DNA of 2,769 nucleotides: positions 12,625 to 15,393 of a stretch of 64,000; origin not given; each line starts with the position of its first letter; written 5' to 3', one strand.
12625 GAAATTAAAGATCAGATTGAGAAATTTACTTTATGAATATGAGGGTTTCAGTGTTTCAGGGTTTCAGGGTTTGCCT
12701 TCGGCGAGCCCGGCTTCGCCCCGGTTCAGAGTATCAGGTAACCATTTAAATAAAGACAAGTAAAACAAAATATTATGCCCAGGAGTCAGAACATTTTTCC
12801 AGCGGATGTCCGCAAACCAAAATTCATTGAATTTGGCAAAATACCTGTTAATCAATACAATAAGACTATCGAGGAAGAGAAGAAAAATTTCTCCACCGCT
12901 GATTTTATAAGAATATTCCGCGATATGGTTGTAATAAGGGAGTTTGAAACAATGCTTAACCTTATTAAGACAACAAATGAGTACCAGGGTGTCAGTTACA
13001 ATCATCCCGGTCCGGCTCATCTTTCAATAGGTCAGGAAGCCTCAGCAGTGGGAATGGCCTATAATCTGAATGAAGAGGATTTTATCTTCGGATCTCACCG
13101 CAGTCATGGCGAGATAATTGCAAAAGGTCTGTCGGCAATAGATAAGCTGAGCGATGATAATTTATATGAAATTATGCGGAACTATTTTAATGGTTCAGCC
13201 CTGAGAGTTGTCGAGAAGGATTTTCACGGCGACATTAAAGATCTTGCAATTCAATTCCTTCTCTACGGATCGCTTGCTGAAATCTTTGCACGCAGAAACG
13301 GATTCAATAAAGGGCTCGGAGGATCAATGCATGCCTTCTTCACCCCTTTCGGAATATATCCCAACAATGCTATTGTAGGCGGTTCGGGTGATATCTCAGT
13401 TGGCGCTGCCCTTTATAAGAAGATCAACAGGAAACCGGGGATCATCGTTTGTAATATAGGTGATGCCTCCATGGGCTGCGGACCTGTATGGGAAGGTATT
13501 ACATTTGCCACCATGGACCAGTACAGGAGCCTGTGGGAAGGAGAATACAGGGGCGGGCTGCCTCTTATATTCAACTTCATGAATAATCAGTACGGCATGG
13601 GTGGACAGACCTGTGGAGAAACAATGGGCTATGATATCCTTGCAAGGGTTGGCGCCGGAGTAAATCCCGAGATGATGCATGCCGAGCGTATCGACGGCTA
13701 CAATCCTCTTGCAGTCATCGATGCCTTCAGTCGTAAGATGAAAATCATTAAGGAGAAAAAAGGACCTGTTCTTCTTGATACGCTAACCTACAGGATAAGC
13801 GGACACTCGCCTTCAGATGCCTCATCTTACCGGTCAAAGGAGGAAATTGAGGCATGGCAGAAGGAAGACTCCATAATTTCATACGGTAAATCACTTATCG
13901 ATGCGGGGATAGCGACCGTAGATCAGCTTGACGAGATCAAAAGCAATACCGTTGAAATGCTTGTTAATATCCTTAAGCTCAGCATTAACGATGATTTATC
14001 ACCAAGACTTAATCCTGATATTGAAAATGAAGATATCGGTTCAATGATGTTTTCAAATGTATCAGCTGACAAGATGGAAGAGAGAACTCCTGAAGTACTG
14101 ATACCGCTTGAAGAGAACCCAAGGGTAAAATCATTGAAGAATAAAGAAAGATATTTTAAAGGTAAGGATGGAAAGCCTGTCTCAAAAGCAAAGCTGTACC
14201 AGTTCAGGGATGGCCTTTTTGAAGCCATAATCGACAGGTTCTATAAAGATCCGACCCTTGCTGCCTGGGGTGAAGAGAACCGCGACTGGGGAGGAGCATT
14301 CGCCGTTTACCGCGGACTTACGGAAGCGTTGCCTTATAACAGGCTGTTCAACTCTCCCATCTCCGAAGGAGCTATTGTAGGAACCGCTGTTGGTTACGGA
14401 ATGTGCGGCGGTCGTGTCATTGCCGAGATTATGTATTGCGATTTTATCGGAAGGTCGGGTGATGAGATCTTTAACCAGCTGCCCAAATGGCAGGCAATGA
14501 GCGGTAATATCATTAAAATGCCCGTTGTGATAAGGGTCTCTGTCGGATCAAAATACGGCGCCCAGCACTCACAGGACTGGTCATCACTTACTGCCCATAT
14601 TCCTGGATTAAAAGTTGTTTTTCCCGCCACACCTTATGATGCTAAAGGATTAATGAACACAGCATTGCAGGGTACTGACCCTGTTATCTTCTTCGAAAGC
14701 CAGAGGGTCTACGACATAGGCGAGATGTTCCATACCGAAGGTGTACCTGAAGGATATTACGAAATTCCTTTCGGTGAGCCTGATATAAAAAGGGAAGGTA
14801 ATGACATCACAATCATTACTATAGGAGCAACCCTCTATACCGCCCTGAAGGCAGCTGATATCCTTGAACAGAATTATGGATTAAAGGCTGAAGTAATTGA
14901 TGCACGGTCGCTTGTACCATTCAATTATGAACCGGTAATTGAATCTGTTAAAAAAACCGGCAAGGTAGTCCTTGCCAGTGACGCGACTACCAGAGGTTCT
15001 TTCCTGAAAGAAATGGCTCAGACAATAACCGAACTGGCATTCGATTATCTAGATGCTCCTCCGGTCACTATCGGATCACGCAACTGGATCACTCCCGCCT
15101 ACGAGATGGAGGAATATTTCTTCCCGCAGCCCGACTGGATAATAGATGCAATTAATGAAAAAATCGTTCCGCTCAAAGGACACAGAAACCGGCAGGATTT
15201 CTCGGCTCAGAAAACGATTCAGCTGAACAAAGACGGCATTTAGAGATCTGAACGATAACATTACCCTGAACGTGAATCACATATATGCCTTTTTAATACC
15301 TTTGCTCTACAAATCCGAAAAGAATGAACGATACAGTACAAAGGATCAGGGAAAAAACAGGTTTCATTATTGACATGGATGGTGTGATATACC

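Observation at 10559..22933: A lipoyl-E2 and a fused E1 alpha-beta dehydrogenase lead a nine-gene sugar-phosphate operon under a divergent GntR regulator, with no E3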

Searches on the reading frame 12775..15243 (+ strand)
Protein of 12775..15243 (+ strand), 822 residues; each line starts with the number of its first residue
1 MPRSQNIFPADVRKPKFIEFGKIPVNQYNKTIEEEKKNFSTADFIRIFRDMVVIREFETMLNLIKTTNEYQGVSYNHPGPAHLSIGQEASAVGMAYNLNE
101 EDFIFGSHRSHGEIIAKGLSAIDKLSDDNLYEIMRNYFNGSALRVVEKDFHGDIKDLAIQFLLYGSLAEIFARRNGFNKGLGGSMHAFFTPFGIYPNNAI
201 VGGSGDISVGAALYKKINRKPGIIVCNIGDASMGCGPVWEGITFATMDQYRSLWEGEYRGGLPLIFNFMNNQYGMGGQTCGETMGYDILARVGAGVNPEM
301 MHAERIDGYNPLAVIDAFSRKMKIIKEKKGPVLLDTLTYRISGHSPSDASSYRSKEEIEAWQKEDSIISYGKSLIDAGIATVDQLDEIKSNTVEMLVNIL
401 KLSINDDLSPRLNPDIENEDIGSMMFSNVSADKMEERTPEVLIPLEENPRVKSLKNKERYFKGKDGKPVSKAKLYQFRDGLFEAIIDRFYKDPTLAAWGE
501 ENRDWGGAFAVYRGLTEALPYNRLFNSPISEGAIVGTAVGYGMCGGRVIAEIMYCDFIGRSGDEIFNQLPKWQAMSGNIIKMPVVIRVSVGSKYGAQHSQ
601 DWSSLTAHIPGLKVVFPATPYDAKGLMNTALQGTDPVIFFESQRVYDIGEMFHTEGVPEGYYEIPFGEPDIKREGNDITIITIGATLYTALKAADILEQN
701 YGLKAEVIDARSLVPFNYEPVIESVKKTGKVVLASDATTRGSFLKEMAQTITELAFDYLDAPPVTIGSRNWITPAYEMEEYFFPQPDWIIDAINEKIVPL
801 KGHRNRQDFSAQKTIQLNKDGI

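Call 3: search_protein_families(library=pfam, proteins=[window:12775-15243:+])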
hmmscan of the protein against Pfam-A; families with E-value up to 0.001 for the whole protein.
window:12775-15243:+ (822 aa): 3 families
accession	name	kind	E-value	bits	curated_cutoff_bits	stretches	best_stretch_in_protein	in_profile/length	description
PF00676.26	E1_dh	-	3e-42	145.1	22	2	166-392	65-280/300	Dehydrogenase E1 component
PF02780.25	Transketolase_C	-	1.3e-28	99.8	25.9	1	670-787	4-122/124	Transketolase, C-terminal domain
PF02779.29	Transket_pyr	-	1.4e-26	93.7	27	1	477-646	5-172/174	Transketolase, pyrimidine binding domain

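Call 4: search_protein_families(library=ncbifam, proteins=[window:12775-15243:+])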
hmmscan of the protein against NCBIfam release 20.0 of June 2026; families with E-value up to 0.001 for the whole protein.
window:12775-15243:+ (822 aa): 10 families
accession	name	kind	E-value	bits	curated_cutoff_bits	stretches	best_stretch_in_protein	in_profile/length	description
NF006667.0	PRK09212.1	subfamily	3.9e-70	236.3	321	1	476-796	5-322/327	pyruvate dehydrogenase complex E1 component subunit beta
NF008854.0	PRK11892.1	equivalog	1e-66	225.6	454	1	454-795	121-460/464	pyruvate dehydrogenase complex E1 component subunit beta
TIGR03182.1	PDH_E1_alph_y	equivalog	2.4e-53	181.1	393.85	2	167-397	78-292/315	pyruvate dehydrogenase (acetyl-transferring) E1 component subunit alpha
TIGR03181.1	PDH_E1_alph_x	equivalog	1.6e-34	119.3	411.35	2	192-395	115-303/341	pyruvate dehydrogenase (acetyl-transferring) E1 component subunit alpha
NF004559.0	PRK05899.2-5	equivalog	5.1e-19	67.9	488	1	518-753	357-580/627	transketolase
TIGR00204.1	dxs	equivalog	4.9e-14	51.8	465.95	1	515-749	346-567/616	1-deoxy-D-xylulose-5-phosphate synthase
NF004556.0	PRK05899.2-2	equivalog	1.1e-10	40.5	575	1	553-753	397-595/639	transketolase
NF008968.0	PRK12315.1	subfamily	1.1e-10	40.4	510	1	523-749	322-535/582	1-deoxy-D-xylulose-5-phosphate synthase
NF003933.0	PRK05444.2-2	equivalog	1.2e-09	37.3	395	1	523-754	336-560/606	1-deoxy-D-xylulose-5-phosphate synthase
NF007201.0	PRK09622.1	equivalog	4.4e-06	25.9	590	1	673-751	265-345/405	2-oxoacid:ferredoxin oxidoreductase subunit alpha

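Call 8: find_homologous_proteins(query=window:12775-15243:+)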
Query window:12775-15243:+ (822 aa): 8000 proteins with E <= 0.001 among 8000 candidates; the best 120 are listed.
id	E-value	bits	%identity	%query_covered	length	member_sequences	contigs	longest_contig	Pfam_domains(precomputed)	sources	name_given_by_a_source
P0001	0.0e+0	1896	100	100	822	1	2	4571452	PF00676.26,PF02780.26,PF02779.30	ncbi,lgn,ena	-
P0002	0.0e+0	1784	93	100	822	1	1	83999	PF00676.26,PF02780.26,PF02779.30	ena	-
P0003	0.0e+0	1730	89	100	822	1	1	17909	PF00676.26,PF02780.26,PF02779.30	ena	-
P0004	0.0e+0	1683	86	100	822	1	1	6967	PF00676.26,PF02780.26,PF02779.30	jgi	jgi:2-oxoisovalerate dehydrogenase E1 component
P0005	0.0e+0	1651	85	100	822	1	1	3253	PF00676.26,PF02780.26,PF02779.30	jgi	jgi:2-oxoisovalerate dehydrogenase E1 component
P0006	0.0e+0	1648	84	100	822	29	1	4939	PF00676.26,PF02780.26,PF02779.30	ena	-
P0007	0.0e+0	1645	85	100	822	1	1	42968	PF00676.26,PF02780.26,PF02779.30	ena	-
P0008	0.0e+0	1645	84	100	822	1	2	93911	PF00676.26,PF02780.26,PF02779.30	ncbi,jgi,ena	-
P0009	0.0e+0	1644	84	100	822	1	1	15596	PF00676.26,PF02780.26,PF02779.30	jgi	jgi:2-oxoisovalerate dehydrogenase E1 component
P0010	0.0e+0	1644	85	100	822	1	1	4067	PF00676.26,PF02780.26,PF02779.30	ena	-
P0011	0.0e+0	1643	85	100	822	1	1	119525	PF00676.26,PF02780.26,PF02779.30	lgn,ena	-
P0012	0.0e+0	1642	85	100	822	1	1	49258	PF00676.26,PF02780.26,PF02779.30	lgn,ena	-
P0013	0.0e+0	1642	85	100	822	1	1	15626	PF00676.26,PF02780.26,PF02779.30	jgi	jgi:2-oxoisovalerate dehydrogenase E1 component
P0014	0.0e+0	1641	84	100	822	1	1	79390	PF00676.26,PF02780.26,PF02779.30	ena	-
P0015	0.0e+0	1639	84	100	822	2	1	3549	PF00676.26,PF02780.26,PF02779.30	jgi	-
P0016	0.0e+0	1638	84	100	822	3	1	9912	PF00676.26,PF02780.26,PF02779.30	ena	-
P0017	0.0e+0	1637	84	100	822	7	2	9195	PF00676.26,PF02780.26,PF02779.30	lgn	-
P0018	0.0e+0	1636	85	100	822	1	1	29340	PF00676.26,PF02780.26,PF02779.30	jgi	jgi:2-oxoisovalerate dehydrogenase E1 component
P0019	0.0e+0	1636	85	100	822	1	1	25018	PF00676.26,PF02780.26,PF02779.30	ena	-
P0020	0.0e+0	1634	85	100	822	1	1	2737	PF00676.26,PF02780.26,PF02779.30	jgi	jgi:2-oxoisovalerate dehydrogenase E1 component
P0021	0.0e+0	1633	85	100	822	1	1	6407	PF00676.26,PF02780.26,PF02779.30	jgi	jgi:2-oxoisovalerate dehydrogenase E1 component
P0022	0.0e+0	1632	84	100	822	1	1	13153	PF00676.26,PF02780.26,PF02779.30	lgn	-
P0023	0.0e+0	1631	84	100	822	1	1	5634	PF00676.26,PF02780.26,PF02779.30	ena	-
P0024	0.0e+0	1630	84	100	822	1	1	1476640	PF00676.26,PF02780.26,PF02779.30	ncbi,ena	-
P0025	0.0e+0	1629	84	100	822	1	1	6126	PF00676.26,PF02780.26,PF02779.30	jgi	-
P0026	0.0e+0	1629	84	100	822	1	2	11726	PF00676.26,PF02780.26,PF02779.30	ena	-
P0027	0.0e+0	1628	84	100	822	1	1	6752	PF00676.26,PF02780.26,PF02779.30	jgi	-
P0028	0.0e+0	1628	83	100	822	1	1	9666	PF00676.26,PF02780.26,PF02779.30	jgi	jgi:2-oxoisovalerate dehydrogenase E1 component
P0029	0.0e+0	1627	84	100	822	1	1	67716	PF00676.26,PF02780.26,PF02779.30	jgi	jgi:2-oxoisovalerate dehydrogenase E1 component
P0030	0.0e+0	1626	84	100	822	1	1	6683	PF00676.26,PF02780.26,PF02779.30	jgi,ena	-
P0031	0.0e+0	1626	83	100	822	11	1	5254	PF00676.26,PF02780.26,PF02779.30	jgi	jgi:2-oxoisovalerate dehydrogenase E1 component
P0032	0.0e+0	1626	83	100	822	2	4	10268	PF00676.26,PF02780.26,PF02779.30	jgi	jgi:2-oxoisovalerate dehydrogenase E1 component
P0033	0.0e+0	1625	83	100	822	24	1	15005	PF00676.26,PF02780.26,PF02779.30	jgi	jgi:2-oxoisovalerate dehydrogenase E1 component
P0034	0.0e+0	1625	83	100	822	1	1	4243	PF00676.26,PF02780.26,PF02779.30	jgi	jgi:2-oxoisovalerate dehydrogenase E1 component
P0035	0.0e+0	1625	83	100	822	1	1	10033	PF00676.26,PF02780.26,PF02779.30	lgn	-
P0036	0.0e+0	1625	83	100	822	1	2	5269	PF00676.26,PF02780.26,PF02779.30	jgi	jgi:2-oxoisovalerate dehydrogenase E1 component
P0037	0.0e+0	1625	84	100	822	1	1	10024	PF00676.26,PF02780.26,PF02779.30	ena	-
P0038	0.0e+0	1624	84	100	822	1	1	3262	PF00676.26,PF02780.26,PF02779.30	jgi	jgi:2-oxoisovalerate dehydrogenase E1 component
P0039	0.0e+0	1624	84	100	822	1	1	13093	PF00676.26,PF02780.26,PF02779.30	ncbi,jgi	-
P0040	0.0e+0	1624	82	100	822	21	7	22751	PF00676.26,PF02780.26,PF02779.30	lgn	-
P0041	0.0e+0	1624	82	100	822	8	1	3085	PF00676.26,PF02780.26,PF02779.30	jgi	jgi:2-oxoisovalerate dehydrogenase E1 component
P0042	0.0e+0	1624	84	100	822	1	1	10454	PF00676.26,PF02780.26,PF02779.30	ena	-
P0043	0.0e+0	1623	83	100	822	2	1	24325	PF00676.26,PF02780.26,PF02779.30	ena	-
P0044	0.0e+0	1622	84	100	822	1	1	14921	PF00676.26,PF02780.26,PF02779.30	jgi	-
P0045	0.0e+0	1622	83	100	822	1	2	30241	PF00676.26,PF02780.26,PF02779.30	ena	-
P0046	0.0e+0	1622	83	100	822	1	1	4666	PF00676.26,PF02780.26,PF02779.30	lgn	-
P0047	0.0e+0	1622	83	100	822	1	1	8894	PF00676.26,PF02780.26,PF02779.30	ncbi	-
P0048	0.0e+0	1621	84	100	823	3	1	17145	PF00676.26,PF02780.26,PF02779.30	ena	-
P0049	0.0e+0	1621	83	100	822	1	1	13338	PF00676.26,PF02780.26,PF02779.30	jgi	jgi:2-oxoisovalerate dehydrogenase E1 component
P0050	0.0e+0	1621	83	100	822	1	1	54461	PF00676.26,PF02780.26,PF02779.30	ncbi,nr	ncbi:MAG: thiamine pyrophosphate-dependent enzyme [Bacteroidia bacterium]|nr:thiamine pyrophosphate-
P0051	0.0e+0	1621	83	100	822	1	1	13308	PF00676.26,PF02780.26,PF02779.30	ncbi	-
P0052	0.0e+0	1620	83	100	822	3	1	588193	PF00676.26,PF02780.26,PF02779.30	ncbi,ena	-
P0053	0.0e+0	1620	83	100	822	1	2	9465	PF00676.26,PF02780.26,PF02779.30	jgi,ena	jgi:Pyruvate/2-oxoglutarate dehydrogenase complex, dehydrogenase (E1) component, eukaryotic type, be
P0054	0.0e+0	1620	83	100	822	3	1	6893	PF00676.26,PF02780.26,PF02779.30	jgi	-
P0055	0.0e+0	1620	83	100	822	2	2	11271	PF00676.26,PF02780.26,PF02779.30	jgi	jgi:2-oxoisovalerate dehydrogenase E1 component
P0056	0.0e+0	1620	83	100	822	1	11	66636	PF00676.26,PF02780.26,PF02779.30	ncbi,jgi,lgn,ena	jgi:2-oxoisovalerate dehydrogenase E1 component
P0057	0.0e+0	1619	83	100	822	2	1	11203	PF00676.26,PF02780.26,PF02779.30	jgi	jgi:2-oxoisovalerate dehydrogenase E1 component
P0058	0.0e+0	1619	83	100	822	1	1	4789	PF00676.26,PF02780.26,PF02779.30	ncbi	-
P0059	0.0e+0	1619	84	100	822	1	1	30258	PF00676.26,PF02780.26,PF02779.30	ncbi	-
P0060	0.0e+0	1619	83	100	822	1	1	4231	PF00676.26,PF02780.26,PF02779.30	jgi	jgi:2-oxoisovalerate dehydrogenase E1 component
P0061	0.0e+0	1619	83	100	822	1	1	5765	PF00676.26,PF02780.26,PF02779.30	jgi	jgi:2-oxoisovalerate dehydrogenase E1 component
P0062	0.0e+0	1619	83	100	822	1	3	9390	PF00676.26,PF02780.26,PF02779.30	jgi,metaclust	jgi:2-oxoisovalerate dehydrogenase E1 component|metaclust:\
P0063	0.0e+0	1618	83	100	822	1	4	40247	PF00676.26,PF02780.26,PF02779.30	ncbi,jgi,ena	ncbi:MAG TPA: thiamine pyrophosphate-dependent enzyme [Bacteroidales bacterium]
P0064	0.0e+0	1618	84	100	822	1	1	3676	PF00676.26,PF02780.26,PF02779.30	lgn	-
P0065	0.0e+0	1618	83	100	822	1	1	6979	PF00676.26,PF02780.26,PF02779.30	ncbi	-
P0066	0.0e+0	1618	82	100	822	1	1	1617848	PF00676.26,PF02780.26,PF02779.30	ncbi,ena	-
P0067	0.0e+0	1618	83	100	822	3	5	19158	PF00676.26,PF02780.26,PF02779.30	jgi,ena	-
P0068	0.0e+0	1618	83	100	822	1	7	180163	PF00676.26,PF02780.26,PF02779.30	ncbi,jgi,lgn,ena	jgi:2-oxoisovalerate dehydrogenase E1 component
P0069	0.0e+0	1618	83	100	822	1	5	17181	PF00676.26,PF02780.26,PF02779.30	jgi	jgi:2-oxoisovalerate dehydrogenase E1 component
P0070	0.0e+0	1618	82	100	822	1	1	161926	PF00676.26,PF02780.26,PF02779.30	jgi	jgi:2-oxoisovalerate dehydrogenase E1 component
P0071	0.0e+0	1617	83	100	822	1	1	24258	PF00676.26,PF02780.26,PF02779.30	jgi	jgi:2-oxoisovalerate dehydrogenase E1 component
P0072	0.0e+0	1617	83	100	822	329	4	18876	PF00676.26,PF02780.26,PF02779.30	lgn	-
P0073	0.0e+0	1617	83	100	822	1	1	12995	PF00676.26,PF02780.26,PF02779.30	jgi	jgi:2-oxoisovalerate dehydrogenase E1 component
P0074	0.0e+0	1617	83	100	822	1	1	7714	PF00676.26,PF02780.26,PF02779.30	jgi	jgi:2-oxoisovalerate dehydrogenase E1 component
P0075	0.0e+0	1617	83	100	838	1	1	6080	PF00676.26,PF02780.26,PF02779.30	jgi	jgi:2-oxoisovalerate dehydrogenase E1 component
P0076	0.0e+0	1616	83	100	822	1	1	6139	PF00676.26,PF02780.26,PF02779.30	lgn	-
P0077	0.0e+0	1616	83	100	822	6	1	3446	PF00676.26,PF02780.26,PF02779.30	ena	-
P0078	0.0e+0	1616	83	100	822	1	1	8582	PF00676.26,PF02780.26,PF02779.30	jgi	jgi:2-oxoisovalerate dehydrogenase E1 component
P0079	0.0e+0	1616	82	100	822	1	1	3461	PF00676.26,PF02780.26,PF02779.30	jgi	-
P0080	0.0e+0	1616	83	100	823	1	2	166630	PF00676.26,PF02780.26,PF02779.30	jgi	jgi:2-oxoisovalerate dehydrogenase E1 component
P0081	0.0e+0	1616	83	100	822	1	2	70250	PF00676.26,PF02780.26,PF02779.30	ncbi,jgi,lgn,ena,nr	ncbi:MAG TPA: thiamine pyrophosphate-dependent enzyme [Bacteroidales bacterium]|nr:thiamine pyrophos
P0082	0.0e+0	1616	83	100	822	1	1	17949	PF00676.26,PF02780.26,PF02779.30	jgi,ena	-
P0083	0.0e+0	1616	83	100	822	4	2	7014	PF00676.26,PF02780.26,PF02779.30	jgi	jgi:2-oxoisovalerate dehydrogenase E1 component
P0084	0.0e+0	1616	83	100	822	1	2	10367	PF00676.26,PF02780.26,PF02779.30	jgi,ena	-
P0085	0.0e+0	1616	83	100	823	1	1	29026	PF00676.26,PF02780.26,PF02779.30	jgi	jgi:2-oxoisovalerate dehydrogenase E1 component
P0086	0.0e+0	1615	83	100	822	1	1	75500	PF00676.26,PF02780.26,PF02779.30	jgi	jgi:2-oxoisovalerate dehydrogenase E1 component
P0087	0.0e+0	1615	84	100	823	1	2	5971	PF00676.26,PF02780.26,PF02779.30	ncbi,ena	-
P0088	0.0e+0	1615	83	100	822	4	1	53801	PF00676.26,PF02780.26,PF02779.30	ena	-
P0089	0.0e+0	1615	83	100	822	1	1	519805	PF00676.26,PF02780.26,PF02779.30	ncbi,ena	-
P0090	0.0e+0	1615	83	100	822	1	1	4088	PF00676.26,PF02780.26,PF02779.30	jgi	jgi:2-oxoisovalerate dehydrogenase E1 component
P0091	0.0e+0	1615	83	100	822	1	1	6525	PF00676.26,PF02780.26,PF02779.30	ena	-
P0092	0.0e+0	1615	83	100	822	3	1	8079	PF00676.26,PF02780.26,PF02779.30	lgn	-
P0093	0.0e+0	1615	83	100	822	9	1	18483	PF00676.26,PF02780.26,PF02779.30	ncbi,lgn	-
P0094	0.0e+0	1615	83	100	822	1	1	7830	PF00676.26,PF02780.26,PF02779.30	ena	-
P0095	0.0e+0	1615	83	100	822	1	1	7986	PF00676.26,PF02780.26,PF02779.30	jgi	jgi:2-oxoisovalerate dehydrogenase E1 component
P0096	0.0e+0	1615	83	100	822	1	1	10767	PF00676.26,PF02780.26,PF02779.30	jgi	jgi:2-oxoisovalerate dehydrogenase E1 component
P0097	0.0e+0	1614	83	100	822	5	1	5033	PF00676.26,PF02780.26,PF02779.30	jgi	-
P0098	0.0e+0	1614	83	100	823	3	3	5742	PF00676.26,PF02780.26,PF02779.30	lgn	-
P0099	0.0e+0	1614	82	100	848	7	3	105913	PF00676.26,PF02780.26,PF02779.30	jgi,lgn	jgi:2-oxoisovalerate dehydrogenase E1 component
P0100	0.0e+0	1614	83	100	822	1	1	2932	PF00676.26,PF02780.26,PF02779.30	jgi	jgi:2-oxoisovalerate dehydrogenase E1 component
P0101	0.0e+0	1614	83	100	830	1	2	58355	PF00676.26,PF02780.26,PF02779.30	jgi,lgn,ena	-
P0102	0.0e+0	1614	82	100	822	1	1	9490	PF00676.26,PF02780.26,PF02779.30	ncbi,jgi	-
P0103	0.0e+0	1613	83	100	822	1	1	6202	PF00676.26,PF02780.26,PF02779.30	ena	-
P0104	0.0e+0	1613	83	100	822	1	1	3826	PF00676.26,PF02780.26,PF02779.30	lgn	-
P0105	0.0e+0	1613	83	100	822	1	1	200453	PF00676.26,PF02780.26,PF02779.30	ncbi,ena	-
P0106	0.0e+0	1613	82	100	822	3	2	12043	PF00676.26,PF02780.26,PF02779.30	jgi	jgi:2-oxoisovalerate dehydrogenase E1 component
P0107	0.0e+0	1613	83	100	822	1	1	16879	PF00676.26,PF02780.26,PF02779.30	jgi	jgi:2-oxoisovalerate dehydrogenase E1 component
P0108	0.0e+0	1613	83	100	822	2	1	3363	PF00676.26,PF02780.26,PF02779.30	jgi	jgi:2-oxoisovalerate dehydrogenase E1 component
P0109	0.0e+0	1613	82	100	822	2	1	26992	PF00676.26,PF02780.26,PF02779.30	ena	-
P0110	0.0e+0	1613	83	100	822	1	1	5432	PF00676.26,PF02780.26,PF02779.30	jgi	jgi:2-oxoisovalerate dehydrogenase E1 component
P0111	0.0e+0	1613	83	100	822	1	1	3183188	PF00676.26,PF02780.26,PF02779.30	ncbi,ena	-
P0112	0.0e+0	1612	82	100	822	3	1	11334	PF00676.26,PF02780.26,PF02779.30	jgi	jgi:2-oxoisovalerate dehydrogenase E1 component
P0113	0.0e+0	1612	83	100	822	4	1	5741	PF00676.26,PF02780.26,PF02779.30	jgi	jgi:2-oxoisovalerate dehydrogenase E1 component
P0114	0.0e+0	1612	84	100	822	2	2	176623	PF00676.26,PF02780.26,PF02779.30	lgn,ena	-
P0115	0.0e+0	1612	84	100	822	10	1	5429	PF00676.26,PF02780.26,PF02779.30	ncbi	-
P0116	0.0e+0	1612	83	100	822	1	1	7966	PF00676.26,PF02780.26,PF02779.30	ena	-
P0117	0.0e+0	1612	83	100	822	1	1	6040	PF00676.26,PF02780.26,PF02779.30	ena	-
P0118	0.0e+0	1611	82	100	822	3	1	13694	PF00676.26,PF02780.26,PF02779.30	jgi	-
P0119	0.0e+0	1611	82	100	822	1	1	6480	PF00676.26,PF02780.26,PF02779.30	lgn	-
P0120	0.0e+0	1611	82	100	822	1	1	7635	PF00676.26,PF02780.26,PF02779.30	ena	-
